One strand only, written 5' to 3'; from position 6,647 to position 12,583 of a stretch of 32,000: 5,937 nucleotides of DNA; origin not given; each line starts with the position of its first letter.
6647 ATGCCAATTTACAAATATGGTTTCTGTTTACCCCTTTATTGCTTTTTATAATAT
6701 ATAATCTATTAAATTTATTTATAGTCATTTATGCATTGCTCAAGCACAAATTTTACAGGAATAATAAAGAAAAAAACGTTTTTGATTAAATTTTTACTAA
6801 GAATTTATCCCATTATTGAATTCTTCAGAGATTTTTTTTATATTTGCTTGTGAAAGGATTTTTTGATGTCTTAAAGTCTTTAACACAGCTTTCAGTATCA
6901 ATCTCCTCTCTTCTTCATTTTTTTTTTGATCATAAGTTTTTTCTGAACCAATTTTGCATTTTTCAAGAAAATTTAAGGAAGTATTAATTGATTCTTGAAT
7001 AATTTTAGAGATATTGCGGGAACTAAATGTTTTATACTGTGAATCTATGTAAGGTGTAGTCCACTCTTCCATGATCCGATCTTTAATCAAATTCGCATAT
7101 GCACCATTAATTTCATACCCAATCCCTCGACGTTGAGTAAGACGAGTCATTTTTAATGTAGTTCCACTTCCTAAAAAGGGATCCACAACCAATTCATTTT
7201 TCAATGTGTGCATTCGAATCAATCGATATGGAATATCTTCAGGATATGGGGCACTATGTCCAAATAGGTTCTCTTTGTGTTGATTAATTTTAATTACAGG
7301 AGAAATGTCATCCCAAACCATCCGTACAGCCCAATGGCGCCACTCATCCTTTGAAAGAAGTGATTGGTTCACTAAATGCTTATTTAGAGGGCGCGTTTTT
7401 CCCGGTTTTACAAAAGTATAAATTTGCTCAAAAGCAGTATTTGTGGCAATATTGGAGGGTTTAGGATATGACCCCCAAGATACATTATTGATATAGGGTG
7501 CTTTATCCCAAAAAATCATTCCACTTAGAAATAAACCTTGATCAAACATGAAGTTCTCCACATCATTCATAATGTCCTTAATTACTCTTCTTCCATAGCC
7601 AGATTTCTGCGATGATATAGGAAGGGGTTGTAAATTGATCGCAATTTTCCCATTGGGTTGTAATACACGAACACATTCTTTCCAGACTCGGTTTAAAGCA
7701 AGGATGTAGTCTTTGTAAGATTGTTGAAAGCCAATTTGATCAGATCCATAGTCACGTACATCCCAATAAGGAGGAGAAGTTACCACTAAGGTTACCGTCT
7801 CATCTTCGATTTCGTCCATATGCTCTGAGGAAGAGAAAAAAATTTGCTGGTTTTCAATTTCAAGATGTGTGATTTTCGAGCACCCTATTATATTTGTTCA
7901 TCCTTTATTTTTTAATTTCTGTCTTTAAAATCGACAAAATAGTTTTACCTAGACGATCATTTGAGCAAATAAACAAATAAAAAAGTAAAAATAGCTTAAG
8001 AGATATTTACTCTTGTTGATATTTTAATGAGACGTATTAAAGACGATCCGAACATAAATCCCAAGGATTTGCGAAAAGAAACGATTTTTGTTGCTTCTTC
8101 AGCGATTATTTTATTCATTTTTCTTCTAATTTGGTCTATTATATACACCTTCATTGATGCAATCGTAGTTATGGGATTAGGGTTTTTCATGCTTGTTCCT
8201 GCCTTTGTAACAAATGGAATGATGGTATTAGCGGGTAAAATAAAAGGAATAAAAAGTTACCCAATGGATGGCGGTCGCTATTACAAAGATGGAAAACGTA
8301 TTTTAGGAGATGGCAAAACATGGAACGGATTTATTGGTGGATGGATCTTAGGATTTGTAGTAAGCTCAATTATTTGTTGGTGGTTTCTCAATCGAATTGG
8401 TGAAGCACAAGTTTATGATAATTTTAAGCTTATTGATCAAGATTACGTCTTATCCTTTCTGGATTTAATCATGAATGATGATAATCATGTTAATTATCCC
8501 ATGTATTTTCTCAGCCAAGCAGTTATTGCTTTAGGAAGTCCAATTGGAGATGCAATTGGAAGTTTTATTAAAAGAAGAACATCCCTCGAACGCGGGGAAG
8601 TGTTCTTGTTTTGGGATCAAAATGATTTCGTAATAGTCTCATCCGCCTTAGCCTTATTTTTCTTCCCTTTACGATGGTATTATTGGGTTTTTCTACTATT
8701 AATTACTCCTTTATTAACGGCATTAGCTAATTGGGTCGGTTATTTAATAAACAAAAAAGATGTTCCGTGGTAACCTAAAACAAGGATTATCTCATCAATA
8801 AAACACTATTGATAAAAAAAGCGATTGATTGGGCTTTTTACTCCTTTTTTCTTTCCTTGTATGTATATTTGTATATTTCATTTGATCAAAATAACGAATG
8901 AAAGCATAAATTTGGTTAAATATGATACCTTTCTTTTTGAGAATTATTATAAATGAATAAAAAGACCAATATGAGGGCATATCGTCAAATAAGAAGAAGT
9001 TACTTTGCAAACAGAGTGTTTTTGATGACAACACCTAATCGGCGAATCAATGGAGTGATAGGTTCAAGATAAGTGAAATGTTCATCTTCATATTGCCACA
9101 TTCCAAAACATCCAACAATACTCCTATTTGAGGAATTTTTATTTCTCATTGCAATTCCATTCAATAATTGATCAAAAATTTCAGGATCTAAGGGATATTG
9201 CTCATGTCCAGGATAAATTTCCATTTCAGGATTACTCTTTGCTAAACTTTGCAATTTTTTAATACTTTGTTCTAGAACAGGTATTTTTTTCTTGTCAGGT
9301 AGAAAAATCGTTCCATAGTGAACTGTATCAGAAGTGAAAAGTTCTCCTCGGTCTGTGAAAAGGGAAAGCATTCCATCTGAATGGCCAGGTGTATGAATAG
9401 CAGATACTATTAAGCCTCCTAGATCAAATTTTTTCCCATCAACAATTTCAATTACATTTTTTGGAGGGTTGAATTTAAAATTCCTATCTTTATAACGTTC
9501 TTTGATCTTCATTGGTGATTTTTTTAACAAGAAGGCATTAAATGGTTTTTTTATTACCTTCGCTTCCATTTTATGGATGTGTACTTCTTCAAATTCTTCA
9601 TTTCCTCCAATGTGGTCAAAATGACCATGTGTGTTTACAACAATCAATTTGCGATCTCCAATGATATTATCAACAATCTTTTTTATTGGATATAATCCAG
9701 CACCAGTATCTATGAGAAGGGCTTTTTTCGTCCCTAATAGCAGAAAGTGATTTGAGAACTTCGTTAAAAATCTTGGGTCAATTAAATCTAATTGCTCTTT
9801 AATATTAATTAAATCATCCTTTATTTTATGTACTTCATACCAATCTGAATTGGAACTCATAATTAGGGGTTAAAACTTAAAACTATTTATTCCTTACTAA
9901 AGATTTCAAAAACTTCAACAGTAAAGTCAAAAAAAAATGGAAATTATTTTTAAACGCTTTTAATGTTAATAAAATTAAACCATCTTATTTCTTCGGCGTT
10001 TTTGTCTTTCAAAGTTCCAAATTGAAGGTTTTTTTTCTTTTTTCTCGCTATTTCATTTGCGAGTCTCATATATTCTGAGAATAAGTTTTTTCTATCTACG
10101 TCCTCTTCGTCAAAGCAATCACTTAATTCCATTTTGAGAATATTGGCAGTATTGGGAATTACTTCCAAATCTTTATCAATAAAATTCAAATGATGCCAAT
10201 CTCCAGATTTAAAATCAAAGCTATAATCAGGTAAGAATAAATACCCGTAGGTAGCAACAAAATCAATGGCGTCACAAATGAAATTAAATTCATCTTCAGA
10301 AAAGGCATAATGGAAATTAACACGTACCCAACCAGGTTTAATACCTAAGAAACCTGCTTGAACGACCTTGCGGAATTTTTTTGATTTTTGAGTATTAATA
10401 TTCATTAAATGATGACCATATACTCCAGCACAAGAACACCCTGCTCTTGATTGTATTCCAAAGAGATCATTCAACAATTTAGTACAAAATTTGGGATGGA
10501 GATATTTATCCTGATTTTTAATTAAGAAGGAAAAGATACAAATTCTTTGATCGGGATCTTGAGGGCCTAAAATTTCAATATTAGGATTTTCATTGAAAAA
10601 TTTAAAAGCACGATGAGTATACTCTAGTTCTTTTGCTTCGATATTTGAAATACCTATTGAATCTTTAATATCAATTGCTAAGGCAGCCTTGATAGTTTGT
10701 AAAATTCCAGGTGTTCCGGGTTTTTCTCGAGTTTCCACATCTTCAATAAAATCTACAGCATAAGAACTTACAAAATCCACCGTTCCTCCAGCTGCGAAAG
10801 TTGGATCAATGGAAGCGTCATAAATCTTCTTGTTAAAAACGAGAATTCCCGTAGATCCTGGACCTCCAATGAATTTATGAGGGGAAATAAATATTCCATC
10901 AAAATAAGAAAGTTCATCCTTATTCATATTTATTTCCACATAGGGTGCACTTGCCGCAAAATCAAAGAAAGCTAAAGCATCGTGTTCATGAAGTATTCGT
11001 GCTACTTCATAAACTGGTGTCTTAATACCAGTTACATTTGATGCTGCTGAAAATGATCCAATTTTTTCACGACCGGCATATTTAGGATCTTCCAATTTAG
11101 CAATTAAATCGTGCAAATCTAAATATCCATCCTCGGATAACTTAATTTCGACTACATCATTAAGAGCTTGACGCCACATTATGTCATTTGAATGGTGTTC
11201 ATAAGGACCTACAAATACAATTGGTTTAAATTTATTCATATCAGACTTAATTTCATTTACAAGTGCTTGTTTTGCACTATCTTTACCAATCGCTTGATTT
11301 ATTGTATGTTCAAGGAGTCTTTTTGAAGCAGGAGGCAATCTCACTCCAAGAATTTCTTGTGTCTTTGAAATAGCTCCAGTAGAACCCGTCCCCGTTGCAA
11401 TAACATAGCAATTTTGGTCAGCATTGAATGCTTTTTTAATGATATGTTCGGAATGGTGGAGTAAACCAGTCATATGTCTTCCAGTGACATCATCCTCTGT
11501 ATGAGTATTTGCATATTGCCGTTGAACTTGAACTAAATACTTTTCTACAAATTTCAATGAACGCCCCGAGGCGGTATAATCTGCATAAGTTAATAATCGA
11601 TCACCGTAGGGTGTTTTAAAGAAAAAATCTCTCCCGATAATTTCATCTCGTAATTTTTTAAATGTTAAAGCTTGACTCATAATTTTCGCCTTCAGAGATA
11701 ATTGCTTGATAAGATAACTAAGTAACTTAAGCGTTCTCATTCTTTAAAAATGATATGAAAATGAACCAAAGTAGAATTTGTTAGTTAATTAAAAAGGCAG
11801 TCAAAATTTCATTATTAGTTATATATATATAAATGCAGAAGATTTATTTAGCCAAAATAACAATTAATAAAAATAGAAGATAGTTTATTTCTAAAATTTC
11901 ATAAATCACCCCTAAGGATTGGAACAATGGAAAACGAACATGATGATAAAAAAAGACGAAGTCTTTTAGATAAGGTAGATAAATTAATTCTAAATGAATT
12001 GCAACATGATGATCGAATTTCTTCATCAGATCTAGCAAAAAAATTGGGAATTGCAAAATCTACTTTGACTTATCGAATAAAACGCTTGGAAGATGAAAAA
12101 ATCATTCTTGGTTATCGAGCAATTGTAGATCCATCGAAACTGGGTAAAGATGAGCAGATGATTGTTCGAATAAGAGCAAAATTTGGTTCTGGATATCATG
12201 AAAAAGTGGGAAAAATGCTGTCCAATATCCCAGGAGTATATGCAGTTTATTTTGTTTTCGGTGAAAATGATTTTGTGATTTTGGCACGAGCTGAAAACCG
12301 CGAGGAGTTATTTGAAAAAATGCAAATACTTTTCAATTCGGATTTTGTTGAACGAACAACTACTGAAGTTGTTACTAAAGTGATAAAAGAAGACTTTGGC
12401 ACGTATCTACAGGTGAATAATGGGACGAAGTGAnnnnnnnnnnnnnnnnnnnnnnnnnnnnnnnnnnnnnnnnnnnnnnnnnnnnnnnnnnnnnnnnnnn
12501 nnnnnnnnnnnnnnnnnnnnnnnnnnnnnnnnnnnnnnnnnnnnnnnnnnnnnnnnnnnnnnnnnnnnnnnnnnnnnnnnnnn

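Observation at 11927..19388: GRE island with two regulators, a thiazoline-carboxylate-hydrolase-like protein and a ProC-like reductase: possible cyclic imino-acid pathway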

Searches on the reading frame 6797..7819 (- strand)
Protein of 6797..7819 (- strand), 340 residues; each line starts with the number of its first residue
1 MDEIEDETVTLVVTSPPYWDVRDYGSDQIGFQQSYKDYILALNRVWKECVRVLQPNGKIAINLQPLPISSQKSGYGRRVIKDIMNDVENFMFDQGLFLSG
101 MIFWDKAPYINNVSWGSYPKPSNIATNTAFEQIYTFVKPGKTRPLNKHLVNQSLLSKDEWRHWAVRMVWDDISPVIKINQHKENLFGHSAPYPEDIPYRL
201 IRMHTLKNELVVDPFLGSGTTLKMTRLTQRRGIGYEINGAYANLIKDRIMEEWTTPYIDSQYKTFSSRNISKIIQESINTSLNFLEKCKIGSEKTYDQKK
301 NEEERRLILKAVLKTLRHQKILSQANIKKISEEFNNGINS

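Call 7: search_protein_families(library=pfam, proteins=[window:6797-7819:-], max_evalue=0.001)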
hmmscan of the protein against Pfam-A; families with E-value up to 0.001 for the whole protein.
window:6797-7819:- (340 aa): 1 family
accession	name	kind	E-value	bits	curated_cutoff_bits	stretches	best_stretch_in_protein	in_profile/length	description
PF01555.25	N6_N4_Mtase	-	7.6e-40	137.6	26.7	1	9-246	1-220/221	DNA methylase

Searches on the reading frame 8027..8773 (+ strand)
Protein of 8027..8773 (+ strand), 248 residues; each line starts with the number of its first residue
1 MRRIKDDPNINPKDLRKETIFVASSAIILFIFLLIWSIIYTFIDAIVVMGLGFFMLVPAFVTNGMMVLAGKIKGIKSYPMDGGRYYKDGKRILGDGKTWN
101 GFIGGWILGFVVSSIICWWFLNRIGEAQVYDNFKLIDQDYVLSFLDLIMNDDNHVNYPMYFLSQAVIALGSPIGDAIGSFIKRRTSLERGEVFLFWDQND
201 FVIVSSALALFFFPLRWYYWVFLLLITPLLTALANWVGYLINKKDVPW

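Call 7: search_protein_families(library=pfam, proteins=[window:8027-8773:+], max_evalue=0.001)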
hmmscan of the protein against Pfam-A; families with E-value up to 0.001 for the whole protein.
window:8027-8773:+ (248 aa): 2 families
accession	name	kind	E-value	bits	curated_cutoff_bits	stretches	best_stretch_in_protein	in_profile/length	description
PF01864.22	CarS-like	-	2.1e-28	100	22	2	160-248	87-175/175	CDP-archaeol synthase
PF01148.25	CTP_transf_1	-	1.2e-07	32.4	24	1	96-185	169-228/264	Cytidylyltransferase family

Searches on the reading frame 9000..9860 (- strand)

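Call 7: search_protein_families(library=pfam, proteins=[window:9000-9860:-], max_evalue=0.001)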
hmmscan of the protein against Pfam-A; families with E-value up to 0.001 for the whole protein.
window:9000-9860:- (286 aa): 1 family
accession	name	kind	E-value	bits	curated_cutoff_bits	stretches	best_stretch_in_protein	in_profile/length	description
PF00753.33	Lactamase_B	-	3.3e-20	73.3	22.7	1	36-219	6-196/196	Metallo-beta-lactamase superfamily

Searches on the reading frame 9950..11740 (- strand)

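Call 7: search_protein_families(library=pfam, proteins=[window:9950-11740:-], max_evalue=0.001)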
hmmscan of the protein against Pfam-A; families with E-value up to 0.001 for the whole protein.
window:9950-11740:- (596 aa): 1 family
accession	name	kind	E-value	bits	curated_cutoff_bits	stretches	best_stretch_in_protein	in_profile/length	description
PF00266.25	Aminotran_5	-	6.5e-33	114.6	21.5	1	175-445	91-349/371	Aminotransferase class-V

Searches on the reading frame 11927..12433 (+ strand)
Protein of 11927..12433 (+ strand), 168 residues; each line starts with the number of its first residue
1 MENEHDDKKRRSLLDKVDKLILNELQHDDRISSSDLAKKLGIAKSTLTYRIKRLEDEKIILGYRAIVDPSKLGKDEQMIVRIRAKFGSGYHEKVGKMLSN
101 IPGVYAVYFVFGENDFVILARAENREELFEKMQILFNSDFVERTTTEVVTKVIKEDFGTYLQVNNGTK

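Call 5: search_protein_families(library=pfam, proteins=[window:11927-12433:+], max_evalue=0.01)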
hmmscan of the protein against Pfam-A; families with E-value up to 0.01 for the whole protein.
window:11927-12433:+ (168 aa): 15 families
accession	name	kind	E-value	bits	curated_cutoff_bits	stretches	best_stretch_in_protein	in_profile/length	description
PF13412.12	HTH_24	-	2.8e-15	56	21.9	1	14-60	1-47/48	Winged helix-turn-helix DNA-binding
PF13404.12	HTH_AsnC-type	-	1.7e-12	47.4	27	1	14-55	1-42/42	AsnC-type helix-turn-helix domain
PF01037.27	AsnC_trans_reg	-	2.9e-08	33.9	25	1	81-151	2-72/73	Lrp/AsnC ligand binding domain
PF01047.28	MarR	-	1.1e-07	32.1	24.6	1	21-57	8-44/59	MarR family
PF12802.13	MarR_2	-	5e-06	27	27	1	20-59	9-49/61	MarR family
PF12840.13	HTH_20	-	5.5e-06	26.7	27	1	21-59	9-47/51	Helix-turn-helix domain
PF04967.18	HTH_10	-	2.6e-05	24.4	23.1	1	30-55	23-48/53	HTH DNA binding domain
PF08279.18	HTH_11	-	0.00029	21.1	25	1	21-57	5-42/55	HTH domain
PF13545.12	HTH_Crp_2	-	0.0028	18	27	1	30-72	22-67/70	Crp-like helix-turn-helix domain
PF13556.12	HTH_30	-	0.0054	17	27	1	34-56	16-38/59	PucR C-terminal helix-turn-helix domain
PF20987.3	I-TevI_DNA-bd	-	0.0063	16.8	27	0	32-52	23-43/51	Intron-encoded endonuclease 1, DNA-binding domain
PF22482.2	AsnC_trans_reg_3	-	0.0072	16.9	24.4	0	89-156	22-89/95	PF0864 C-terminal dimeric alpha+beta barrel domain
PF22451.2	NirdL-like_HTH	-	0.0072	16.3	27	0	35-60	21-46/47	Siroheme decarboxylase NirDL-like HTH domain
PF00392.27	GntR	-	0.0083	16.2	27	0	18-60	10-54/64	Bacterial regulatory proteins, gntR family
PF13443.12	HTH_26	-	0.0085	16.8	22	0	22-48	2-28/63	Cro/C1-type HTH DNA-binding domain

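Call 6: search_protein_families(library=ncbifam, proteins=[window:11927-12433:+], max_evalue=0.01)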
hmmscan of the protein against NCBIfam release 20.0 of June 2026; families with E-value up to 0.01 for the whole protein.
window:11927-12433:+ (168 aa): 17 families
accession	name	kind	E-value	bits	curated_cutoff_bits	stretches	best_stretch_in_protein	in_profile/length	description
NF008370.0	PRK11169.1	equivalog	6.4e-19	68.2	233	1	7-155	5-155/164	leucine-responsive transcriptional regulator Lrp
NF041396.1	TranRegLrp_Halo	equivalog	3.2e-15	56.3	190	1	15-155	4-142/149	HTH-type transcriptional regulator Lrp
NF053758.1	ChrTpTrnRegChrS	equivalog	1e-14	54.6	250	1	8-131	6-127/158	chromate efflux transcriptional regulator ChrS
NF008384.0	PRK11179.1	equivalog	1.7e-13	50.7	227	1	12-128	5-120/153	transcriptional regulator AsnC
NF040947.1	trans_reg_LysM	equivalog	1.6e-12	47.4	180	1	14-151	1-134/136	HTH-type transcriptional regulator LysM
NF041395.1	TranRegLrpA1_Halo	equivalog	2.1e-12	47.3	250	1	18-128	7-115/142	HTH-type transcriptional regulator LrpA1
NF040820.1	trans_reg_LrpA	equivalog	1.2e-11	44.7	250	1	14-128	2-114/141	HTH-type transcriptional regulator LrpA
NF040708.3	Siroheme_Dcarb_AhbA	equivalog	4.1e-05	23.4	140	1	19-108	2-91/144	siroheme decarboxylase subunit alpha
NF008273.0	PRK11050.1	equivalog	0.0018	18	153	1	8-60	32-84/156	manganese-binding transcriptional regulator MntR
TIGR01884.1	cas_HTH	subfamily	0.0019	17.6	60.2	1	15-60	141-186/202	CRISPR-associated CARF protein Csa3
NF053755.1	MsvR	equivalog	0.0037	17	220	1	16-60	13-56/236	transcriptional factor MsvR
NF040707.3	Siroheme_Dcarb_AhbB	equivalog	0.0041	16.9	125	1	34-108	17-89/146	siroheme decarboxylase subunit beta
NF046008.1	ICE_MAGa4850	equivalog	0.0055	16.8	55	1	21-61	52-93/233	MAGa4850 family ICE element protein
NF050133.1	TransRegFabT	equivalog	0.0065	16.8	200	0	26-92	39-109/138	fatty acid biosynthesis transcriptional regulator FabT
NF038251.1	AdcR_fam_Zn_TF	equivalog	0.0066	16.7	175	0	25-66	44-85/143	zinc-dependent MarR family transcriptional regulator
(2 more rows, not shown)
